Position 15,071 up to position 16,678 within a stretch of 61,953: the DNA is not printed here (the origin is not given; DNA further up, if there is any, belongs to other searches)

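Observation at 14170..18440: ThiS-ThiF-YcaO-B12 radical SAM operon: candidate thioamide plus C-methylation system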

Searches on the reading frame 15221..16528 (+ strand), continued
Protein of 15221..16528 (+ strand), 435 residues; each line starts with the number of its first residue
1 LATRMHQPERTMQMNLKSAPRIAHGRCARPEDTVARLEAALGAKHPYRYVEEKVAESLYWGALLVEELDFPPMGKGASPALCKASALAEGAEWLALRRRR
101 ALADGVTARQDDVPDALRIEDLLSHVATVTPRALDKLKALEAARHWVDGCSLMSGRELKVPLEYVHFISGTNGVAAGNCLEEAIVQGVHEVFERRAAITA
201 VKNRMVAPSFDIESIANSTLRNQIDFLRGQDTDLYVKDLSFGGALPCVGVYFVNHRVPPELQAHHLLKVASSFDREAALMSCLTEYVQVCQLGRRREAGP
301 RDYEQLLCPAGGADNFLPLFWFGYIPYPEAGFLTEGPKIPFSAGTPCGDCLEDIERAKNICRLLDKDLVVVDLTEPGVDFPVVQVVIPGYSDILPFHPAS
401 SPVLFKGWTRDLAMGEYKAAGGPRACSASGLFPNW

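Call 31: search_protein_families(library=ncbifam, proteins=[L013:6857-7735:+, L013:7581-10004:+, L003:4321-7011:+, L003:11454-12512:+, L025:3871-6279:+, L025:12715-13566:+, L025:2321-3769:+, L013:3289-6870:+, L078:17301-17552:+, L078:15099-17180:+], max_evalue=0.001)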
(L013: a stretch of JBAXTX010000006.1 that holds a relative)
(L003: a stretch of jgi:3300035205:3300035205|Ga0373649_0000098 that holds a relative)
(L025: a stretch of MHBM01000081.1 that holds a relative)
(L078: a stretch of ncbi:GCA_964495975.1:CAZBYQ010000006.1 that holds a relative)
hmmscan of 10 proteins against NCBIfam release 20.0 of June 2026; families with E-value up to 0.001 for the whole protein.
L013:6857-7735:+ (292 aa): 2 families
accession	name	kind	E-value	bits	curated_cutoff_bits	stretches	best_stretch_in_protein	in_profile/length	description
TIGR03605.1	antibiot_sagB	domain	1.9e-39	134.9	78.4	1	118-290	1-173/173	SagB family peptide dehydrogenase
TIGR04511.1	SagB_rel_DH_2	exception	2.7e-28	99.1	240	1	69-290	149-368/380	putative peptide maturation dehydrogenase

L013:7581-10004:+ (807 aa): 37 families (the best 25 are shown)
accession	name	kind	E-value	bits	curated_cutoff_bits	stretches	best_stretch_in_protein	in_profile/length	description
NF009410.0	PRK12771.1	subfamily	8.3e-41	140.2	516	1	435-739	43-349/566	NAD(P)-binding protein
NF009454.0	PRK12814.1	equivalog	2.5e-40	138.5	916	1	418-698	83-362/657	putative NADPH-dependent glutamate synthase small subunit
NF009414.0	PRK12778.1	equivalog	1.6e-30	106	1103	1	428-740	325-652/752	bifunctional dihydroorotate dehydrogenase B NAD binding subunit/NADPH-dependent glutamate synthase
TIGR01316.1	gltA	equivalog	8.7e-30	103.9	471.75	1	425-741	19-354/449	NADPH-dependent glutamate synthase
TIGR01318.1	gltD_gamma_fam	subfamily_domain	2.9e-28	98.7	482.95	1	420-739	28-363/467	glutamate synthase, small subunit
TIGR03315.1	Se_ygfK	equivalog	7e-28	96.6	835.3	1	432-704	437-712/1012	putative selenate reductase subunit YgfK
NF010590.0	PRK13984.1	equivalog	1.1e-26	93.1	946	1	424-677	182-441/611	putative oxidoreductase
TIGR01317.1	GOGAT_sm_gam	subfamily_domain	2.1e-25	89.5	447.7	1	421-656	31-266/485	glutamate synthase small subunit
NF009408.0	PRK12769.1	equivalog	2.9e-24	85.2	1003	1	421-740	214-550/659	formate-dependent uric acid utilization protein AegA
TIGR03997.1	mycofact_OYE_2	equivalog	1.5e-20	73.2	793.15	2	526-632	371-473/645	mycofactocin system FadH/OYE family oxidoreductase 2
NF045599.1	bili_reduct_long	exception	4.6e-20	71.4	750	1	528-683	375-528/641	bilirubin reductase, long form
NF009409.0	PRK12770.1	subfamily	3.8e-19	69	343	1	530-741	14-254/360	putative glutamate synthase subunit beta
NF009413.0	PRK12775.1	equivalog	1.7e-18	65.9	1895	1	427-740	326-653/1006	putative trifunctional 2-polyprenylphenol hydroxylase/glutamate synthase subunit beta/ferritin domain-containing protein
NF009451.0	PRK12809.1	equivalog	5.3e-17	61.3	1154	1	431-736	207-529/639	formate-dependent uric acid utilization protein YgfT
NF045663.1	diclust_near_Sec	equivalog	7.2e-17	60.7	530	1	426-637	4-204/759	pyridine nucleotide-disulfide oxidoreductase/dicluster-binding protein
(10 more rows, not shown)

L003:4321-7011:+ (896 aa): 4 families
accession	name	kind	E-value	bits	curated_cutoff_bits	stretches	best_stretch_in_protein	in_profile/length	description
NF033432.0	ThioGly_TfuA_rel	equivalog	6.1e-34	117.3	235.2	1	240-448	2-208/211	TfuA-related McrA-glycine thioamidation protein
TIGR03604.1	TOMM_cyclo_SagD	subfamily_domain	1.4e-15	57.1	219.25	1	564-875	1-342/377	thiazole/oxazole-forming peptide maturase, SagD family component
TIGR00702.1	TIGR00702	domain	5.3e-13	48.8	75.65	1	564-872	53-367/377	YcaO-type kinase domain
TIGR03266.1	methan_mark_1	equivalog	1.1e-12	47.7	365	1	514-872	8-365/376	YcaO-related McrA-glycine thioamidation protein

L003:11454-12512:+ (352 aa): 0 families

L025:3871-6279:+ (802 aa): 0 families

L025:12715-13566:+ (283 aa): 0 families

L025:2321-3769:+ (482 aa): 13 families
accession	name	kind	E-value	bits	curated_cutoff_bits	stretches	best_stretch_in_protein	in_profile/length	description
NF040959.1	MamA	equivalog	1.6e-18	66.9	200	1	35-160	78-203/204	magnetosome protein MamA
TIGR02552.1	LcrH_SycD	equivalog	2e-18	66.5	104.8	3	63-161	19-117/136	SycD/LcrH family type III secretion system chaperone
TIGR02521.1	type_IV_pilW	equivalog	2.3e-14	53.5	154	1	39-167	42-172/234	type IV pilus biogenesis/stability protein PilW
NF008391.2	PRK11189.1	equivalog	3.5e-11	43.1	250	1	84-133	87-136/297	lipoprotein NlpI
TIGR02917.1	PEP_TPR_lipo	equivalog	5.8e-11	41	312.2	1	39-163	170-294/899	XrtA/PEP-CTERM system TPR-repeat protein PrsT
NF033762.1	social_mot_Tgl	equivalog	7.8e-11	41.8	225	1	35-176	38-182/252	social motility TPR repeat lipoprotein Tgl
NF033920.0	C39_PA2778_fam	equivalog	1.7e-10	40.8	150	1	109-177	169-237/255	PA2778 family cysteine peptidase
TIGR04510.1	mod_pep_cyc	subfamily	3.2e-10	39.2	400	0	136-174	404-442/814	putative peptide modification system cyclase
TIGR00990.1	3a0801s09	subfamily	4.9e-09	35.4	757.25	1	40-207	377-539/615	mitochondrial import receptor subunit TOM70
NF047558.1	TPR_END_plus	domain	1.7e-07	31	32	0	65-94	2-31/56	TPR end-of-group domain-containing protein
NF047371.1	FlcA_CTERM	equivalog_domain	3.5e-07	29.1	300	1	41-126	452-537/646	periplasmic flagellar collar protein FlcA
NF002725.1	PRK02603.1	equivalog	9.6e-06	25.7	143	0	35-100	42-110/173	photosystem I assembly protein Ycf3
TIGR02795.1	tol_pal_ybgF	equivalog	3.3e-05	24.5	90.1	0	109-163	15-72/119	tol-pal system protein YbgF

L013:3289-6870:+ (1193 aa): 0 families

L078:17301-17552:+ (83 aa): 0 families

L078:15099-17180:+ (693 aa): 0 families

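Call 32: search_protein_families(library=pfam, proteins=[L013:6857-7735:+, L013:7581-10004:+, L003:4321-7011:+, L003:11454-12512:+, L025:3871-6279:+, L025:12715-13566:+, L025:2321-3769:+, L013:3289-6870:+, L078:17301-17552:+, L078:15099-17180:+], max_evalue=0.001)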
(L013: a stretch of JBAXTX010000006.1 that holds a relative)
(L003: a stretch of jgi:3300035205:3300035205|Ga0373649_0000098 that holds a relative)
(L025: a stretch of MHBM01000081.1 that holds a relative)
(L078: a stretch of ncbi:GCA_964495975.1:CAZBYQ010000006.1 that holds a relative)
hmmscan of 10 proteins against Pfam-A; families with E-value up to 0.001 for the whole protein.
L013:6857-7735:+ (292 aa): 1 family
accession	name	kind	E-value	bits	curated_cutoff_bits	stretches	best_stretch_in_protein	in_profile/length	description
PF00881.29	Nitroreductase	-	3.1e-27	96.2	23.5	1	103-290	1-167/167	Nitroreductase family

L013:7581-10004:+ (807 aa): 12 families
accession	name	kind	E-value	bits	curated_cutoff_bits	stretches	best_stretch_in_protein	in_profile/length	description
PF14691.11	Fer4_20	-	7.1e-13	48.8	25.8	1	421-514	11-104/113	Dihydroprymidine dehydrogenase domain II, 4Fe-4S cluster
PF07992.20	Pyr_redox_2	-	4.2e-10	40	26.1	1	536-694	2-176/291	Pyridine nucleotide-disulphide oxidoreductase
PF12831.13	FAD_oxidored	-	9.3e-08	32.2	27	1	537-572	2-37/416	FAD dependent oxidoreductase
PF13450.12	NAD_binding_8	-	4.3e-07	30.6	21.9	1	539-571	1-33/68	NAD(P)-binding Rossmann-like domain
PF01266.30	DAO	-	1.3e-05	25.4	27.9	1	537-570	2-35/353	FAD dependent oxidoreductase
PF13738.12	Pyr_redox_3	-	1.7e-05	24.6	30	0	539-560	2-24/305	Pyridine nucleotide-disulphide oxidoreductase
PF00890.30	FAD_binding_2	-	3.8e-05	23.5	20.4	1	537-571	2-36/414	FAD binding domain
PF03486.20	HI0933_like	-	0.00013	22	50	1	536-570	2-36/244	HI0933-like protein Rossmann domain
PF00724.26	Oxidored_FMN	-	0.00013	21.9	27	0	90-188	3-102/342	NADH:flavin oxidoreductase / NADH oxidase family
PF00070.33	Pyr_redox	-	0.00019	22.3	22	0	536-570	1-35/82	Pyridine nucleotide-disulphide oxidoreductase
PF01593.30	Amino_oxidase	-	0.00023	21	19.8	1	545-571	2-28/443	Flavin containing amine oxidoreductase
PF01134.28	GIDA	-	0.00035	20.2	22.1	1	537-572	2-38/391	Glucose inhibited division protein A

L003:4321-7011:+ (896 aa): 2 families
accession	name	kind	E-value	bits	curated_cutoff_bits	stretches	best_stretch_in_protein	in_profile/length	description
PF02624.21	YcaO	-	7.7e-36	124.5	25.7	1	564-869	2-324/325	YcaO cyclodehydratase, ATP-ad Mg2+-binding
PF07812.18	TfuA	-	1.3e-22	80.3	30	1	285-399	1-117/119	TfuA-like protein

L003:11454-12512:+ (352 aa): 1 family
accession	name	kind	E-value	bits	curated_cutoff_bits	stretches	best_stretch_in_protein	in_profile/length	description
PF13385.13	Laminin_G_3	-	1.3e-08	35.6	27.6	1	209-341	9-150/151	Concanavalin A-like lectin/glucanases superfamily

L025:3871-6279:+ (802 aa): 0 families

L025:12715-13566:+ (283 aa): 0 families

L025:2321-3769:+ (482 aa): 17 families
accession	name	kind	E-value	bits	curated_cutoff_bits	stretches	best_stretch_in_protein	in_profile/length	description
PF00515.34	TPR_1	-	9.8e-32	107.9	27.8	3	62-95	1-34/34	Tetratricopeptide repeat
PF07719.23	TPR_2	-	1.1e-27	94.3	27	3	63-94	2-33/34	Tetratricopeptide repeat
PF13414.12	TPR_11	-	1.9e-22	79.1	26.8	1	72-106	4-38/42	TPR repeat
PF13431.12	TPR_17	-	1e-20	72.6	24.4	2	84-117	1-34/34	Tetratricopeptide repeat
PF13181.12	TPR_8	-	1.4e-18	65.8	25.7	1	62-94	1-33/34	Tetratricopeptide repeat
PF13424.12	TPR_12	-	4.4e-17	62.5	30.1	2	61-127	2-76/77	Tetratricopeptide repeat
PF01239.28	PPTA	-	6.3e-16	57.4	29.5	1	78-108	1-31/32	Protein prenyltransferase alpha subunit repeat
PF13432.12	TPR_16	-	3.2e-15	56.7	32.7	2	110-161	11-62/65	Tetratricopeptide repeat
PF14559.12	TPR_19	-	1.7e-13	51.1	25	2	38-97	1-60/68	Tetratricopeptide repeat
PF13428.12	TPR_14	-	2.1e-13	50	23.5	0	98-135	3-40/44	Tetratricopeptide repeat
PF13371.12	TPR_9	-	3.8e-11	43.3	35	1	109-161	8-60/73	Tetratricopeptide repeat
PF23914.1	TPR_CcmH_CycH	-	4.3e-08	33.6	42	0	55-94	43-82/158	Cytochrome c-type biogenesis protein H TPR domain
PF13174.12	TPR_6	-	4.9e-08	33.5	26.3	0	103-127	7-31/33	Tetratricopeptide repeat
PF12895.13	ANAPC3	-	2.7e-07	31.2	27.2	0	38-88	33-82/82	Anaphase-promoting complex, cyclosome, subunit 3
PF13374.12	TPR_10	-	2.2e-06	28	27.5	0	103-126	9-32/42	Tetratricopeptide repeat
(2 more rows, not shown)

L013:3289-6870:+ (1193 aa): 0 families

L078:17301-17552:+ (83 aa): 0 families

L078:15099-17180:+ (693 aa): 1 family
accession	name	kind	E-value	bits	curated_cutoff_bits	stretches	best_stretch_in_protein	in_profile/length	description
PF13709.12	DUF4159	-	4.7e-66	222.6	25.9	2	496-690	2-201/202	Domain of unknown function (DUF4159)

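Call 43: find_homologous_proteins(query=A2, max_evalue=0.00001)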
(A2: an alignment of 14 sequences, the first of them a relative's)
Query A2 (14 sequences) (83 aa, profile of the alignment): 527 proteins with E <= 0.00001 among 8000 candidates; the best 120 are listed.
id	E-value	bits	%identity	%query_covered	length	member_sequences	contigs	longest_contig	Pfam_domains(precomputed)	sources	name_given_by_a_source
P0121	5.1e-40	153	74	95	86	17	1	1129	-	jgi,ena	jgi:hypothetical protein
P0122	1.7e-39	152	85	100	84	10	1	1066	-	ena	-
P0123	2.4e-39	151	70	95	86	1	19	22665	-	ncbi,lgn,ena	-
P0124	4.1e-39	150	85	100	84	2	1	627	-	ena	-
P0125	4.5e-39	150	78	95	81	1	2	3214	-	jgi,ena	-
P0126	5.3e-39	150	85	100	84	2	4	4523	-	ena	-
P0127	5.3e-39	150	83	100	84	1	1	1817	-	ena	-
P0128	5.3e-39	150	80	98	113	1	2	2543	-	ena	-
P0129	8.0e-39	149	72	99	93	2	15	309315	-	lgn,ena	-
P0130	1.0e-38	149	86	100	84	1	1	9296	-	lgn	-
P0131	1.1e-38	149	82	100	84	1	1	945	-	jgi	-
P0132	1.1e-38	149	81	98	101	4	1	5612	-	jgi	jgi:hypothetical protein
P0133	1.3e-38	149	83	99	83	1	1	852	-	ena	-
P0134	1.8e-38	148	83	100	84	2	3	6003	-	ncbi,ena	-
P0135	1.9e-38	148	83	100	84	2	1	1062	-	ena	-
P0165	1.1e-36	143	66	96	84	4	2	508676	-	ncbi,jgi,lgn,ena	jgi:hypothetical protein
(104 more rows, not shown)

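Call 49: search_solved_structures(query=A1, max_evalue=1, show_alignments=2)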
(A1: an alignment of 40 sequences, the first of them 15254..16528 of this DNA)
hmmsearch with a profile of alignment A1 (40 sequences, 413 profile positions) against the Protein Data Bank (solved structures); distinct sequences matched with E-value up to 1: 8.
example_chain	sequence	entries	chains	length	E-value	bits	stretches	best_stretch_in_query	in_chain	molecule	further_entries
6pe3_A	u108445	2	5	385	1.5e-22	83.3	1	7-283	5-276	Uncharacterized protein MJ1094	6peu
4bs9_A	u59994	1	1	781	4.3e-21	78.6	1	55-379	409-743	TRUD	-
4v1t_A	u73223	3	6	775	5.9e-20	74.8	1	54-380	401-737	LYND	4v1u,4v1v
7u58_A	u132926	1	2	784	1.2e-19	73.8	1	156-378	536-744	MusD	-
4q84_A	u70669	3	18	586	1.4e-16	63.7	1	141-385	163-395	Ribosomal protein S12 methylthiotransferase accessory factor YcaO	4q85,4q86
6ci7_A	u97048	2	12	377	1.4e-08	37.4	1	131-277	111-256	YcaO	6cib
4jyl_A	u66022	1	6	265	0.5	12.5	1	6-60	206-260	Enoyl-CoA hydratase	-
5o9e_B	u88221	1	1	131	0.64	12.1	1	5-72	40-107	Putative U3 small nucleolar ribonucleoprotein protein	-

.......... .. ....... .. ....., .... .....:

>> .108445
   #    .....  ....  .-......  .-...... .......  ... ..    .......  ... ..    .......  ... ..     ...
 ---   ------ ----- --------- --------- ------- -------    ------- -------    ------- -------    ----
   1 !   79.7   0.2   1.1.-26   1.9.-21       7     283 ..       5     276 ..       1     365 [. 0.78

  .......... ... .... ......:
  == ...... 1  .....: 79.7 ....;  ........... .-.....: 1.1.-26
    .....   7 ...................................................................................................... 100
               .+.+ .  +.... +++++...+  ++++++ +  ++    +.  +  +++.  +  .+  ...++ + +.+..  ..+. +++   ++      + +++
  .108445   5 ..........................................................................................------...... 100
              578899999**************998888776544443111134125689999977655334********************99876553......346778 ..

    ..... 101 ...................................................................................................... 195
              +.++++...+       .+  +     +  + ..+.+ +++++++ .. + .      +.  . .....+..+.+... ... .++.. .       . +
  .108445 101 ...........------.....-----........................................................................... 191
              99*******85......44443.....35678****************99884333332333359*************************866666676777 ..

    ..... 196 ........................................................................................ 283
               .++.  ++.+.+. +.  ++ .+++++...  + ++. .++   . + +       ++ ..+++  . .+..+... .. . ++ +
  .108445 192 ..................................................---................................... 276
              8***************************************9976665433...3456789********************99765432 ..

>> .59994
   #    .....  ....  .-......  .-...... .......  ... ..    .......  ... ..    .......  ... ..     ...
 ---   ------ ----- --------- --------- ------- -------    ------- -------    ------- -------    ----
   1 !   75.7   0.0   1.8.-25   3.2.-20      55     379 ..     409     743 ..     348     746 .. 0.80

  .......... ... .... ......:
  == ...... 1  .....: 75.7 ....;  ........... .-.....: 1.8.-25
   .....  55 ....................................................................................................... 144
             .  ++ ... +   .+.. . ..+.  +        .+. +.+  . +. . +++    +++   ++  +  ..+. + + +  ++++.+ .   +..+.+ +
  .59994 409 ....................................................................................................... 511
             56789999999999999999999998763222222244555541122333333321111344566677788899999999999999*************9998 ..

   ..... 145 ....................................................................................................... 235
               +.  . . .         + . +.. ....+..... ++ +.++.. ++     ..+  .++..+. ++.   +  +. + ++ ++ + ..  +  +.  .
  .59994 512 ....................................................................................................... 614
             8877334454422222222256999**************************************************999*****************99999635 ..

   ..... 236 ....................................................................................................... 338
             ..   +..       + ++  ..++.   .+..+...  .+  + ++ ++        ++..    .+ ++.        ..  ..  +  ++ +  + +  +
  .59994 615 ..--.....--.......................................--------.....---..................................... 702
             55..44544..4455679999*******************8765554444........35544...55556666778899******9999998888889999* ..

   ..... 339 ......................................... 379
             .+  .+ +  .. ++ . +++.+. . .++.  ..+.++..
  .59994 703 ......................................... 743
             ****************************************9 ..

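Call 66: predict_structure(alignment_id=A1)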
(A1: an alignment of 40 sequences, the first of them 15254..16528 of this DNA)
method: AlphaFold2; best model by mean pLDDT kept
length: 424 residues; sequences in the alignment: 40
mean_pLDDT: 92.4   pTM: 0.93
mean pLDDT of the five models: 92.4, 91.1, 90.0, 88.3, 88.0
residues with pLDDT >= 90: 340; 70-90: 71; 50-70: 13; < 50: 0
segments of 3 or more residues with pLDDT < 50: none
pLDDT, mean of each block of 10 residues (from residue 1): 85 92 95 91 91 89 93 96 91 90 97 93 97 96 96 94 97 98 97 97 97 95 97 95 94 96 96 88 64 86 90 92 97 94 97 97 89 97 92 89 89 86 65
secondary structure, 60 per line:
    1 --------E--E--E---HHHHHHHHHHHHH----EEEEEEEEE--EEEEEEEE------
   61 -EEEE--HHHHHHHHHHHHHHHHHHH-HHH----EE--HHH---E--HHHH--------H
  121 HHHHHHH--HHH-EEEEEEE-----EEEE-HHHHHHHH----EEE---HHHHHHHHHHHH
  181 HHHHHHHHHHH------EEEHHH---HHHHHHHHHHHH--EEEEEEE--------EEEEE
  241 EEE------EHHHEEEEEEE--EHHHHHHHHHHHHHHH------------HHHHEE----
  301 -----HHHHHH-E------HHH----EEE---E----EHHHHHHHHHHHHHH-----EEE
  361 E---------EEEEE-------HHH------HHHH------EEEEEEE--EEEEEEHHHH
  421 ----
elements in order: H19-31 E36-44 E47-54 E62-65 H68-86 H108-111 H120-127 E134-140 E146-149 H151-158 E163-165 H169-191 E198-200 H207-218 E221-227 E236-243 E254-260 H264-278 H291-294 H306-311 E327-329 H339-352 E358-361 E371-375 H392-395 E402-408 E411-416 H417-420
